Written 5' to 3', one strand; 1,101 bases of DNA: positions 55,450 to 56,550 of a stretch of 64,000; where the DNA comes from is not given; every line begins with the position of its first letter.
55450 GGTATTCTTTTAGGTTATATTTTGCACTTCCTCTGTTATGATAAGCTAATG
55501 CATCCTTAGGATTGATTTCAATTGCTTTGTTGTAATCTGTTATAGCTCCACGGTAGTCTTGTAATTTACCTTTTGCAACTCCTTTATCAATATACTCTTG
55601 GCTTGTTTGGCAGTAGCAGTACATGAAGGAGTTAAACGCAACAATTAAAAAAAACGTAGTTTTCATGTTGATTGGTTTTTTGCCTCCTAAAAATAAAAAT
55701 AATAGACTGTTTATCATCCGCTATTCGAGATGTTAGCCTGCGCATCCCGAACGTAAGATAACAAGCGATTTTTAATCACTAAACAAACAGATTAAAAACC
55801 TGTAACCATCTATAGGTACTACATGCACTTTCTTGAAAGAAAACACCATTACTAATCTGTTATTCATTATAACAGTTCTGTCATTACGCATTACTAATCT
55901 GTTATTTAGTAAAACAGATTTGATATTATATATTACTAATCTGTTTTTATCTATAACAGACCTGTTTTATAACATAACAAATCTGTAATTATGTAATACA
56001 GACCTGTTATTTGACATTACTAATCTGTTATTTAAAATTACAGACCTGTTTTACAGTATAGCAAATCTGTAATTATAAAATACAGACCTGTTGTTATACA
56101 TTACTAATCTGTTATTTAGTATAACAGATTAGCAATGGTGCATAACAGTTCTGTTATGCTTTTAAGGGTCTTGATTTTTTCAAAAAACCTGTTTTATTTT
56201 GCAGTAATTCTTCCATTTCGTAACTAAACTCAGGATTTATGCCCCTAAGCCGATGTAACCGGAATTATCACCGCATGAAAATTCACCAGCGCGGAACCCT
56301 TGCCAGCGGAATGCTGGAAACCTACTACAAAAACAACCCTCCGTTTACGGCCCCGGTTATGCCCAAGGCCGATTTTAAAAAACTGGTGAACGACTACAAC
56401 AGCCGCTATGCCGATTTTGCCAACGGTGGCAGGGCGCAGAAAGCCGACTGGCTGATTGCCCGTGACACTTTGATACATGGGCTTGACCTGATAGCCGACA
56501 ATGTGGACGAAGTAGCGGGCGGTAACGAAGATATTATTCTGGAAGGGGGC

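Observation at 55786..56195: Helically phased array of ACAG/CTGT sites with nested 21-, 42- and 84-bp periodicity and a mirror-like overall layout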

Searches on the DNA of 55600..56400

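Call 55: search_rna_families(source=window, start=55600, end=56400, threshold=evalue, max_evalue=1)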
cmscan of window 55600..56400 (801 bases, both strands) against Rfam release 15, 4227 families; matches with E-value up to 1: 4.
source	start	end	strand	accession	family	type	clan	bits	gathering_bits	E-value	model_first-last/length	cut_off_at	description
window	56026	56085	+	RF04010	mir-3003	Gene; miRNA;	-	22.2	70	0.33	1-76/76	no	mir-3003 microRNA precursor family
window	55896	55962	-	RF03845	mir-3327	Gene; miRNA;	-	21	85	0.55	1-89/89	no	mir-3327 microRNA precursor family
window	55743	55820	-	RF04295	mir-329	Gene; miRNA;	CL00149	18.4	76.8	0.56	1-80/80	no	mir-329 microRNA precursor family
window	56029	56094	+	RF03150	RAGATH-15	Gene; sRNA;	-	14.2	199.5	0.48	221-292/299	no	RAGATH-15 RNA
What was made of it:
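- On Known structured RNA (Rfam): Only sub-threshold chance matches at E of about 0.3-0.6 (call 55).
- No Rfam match (call 55).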
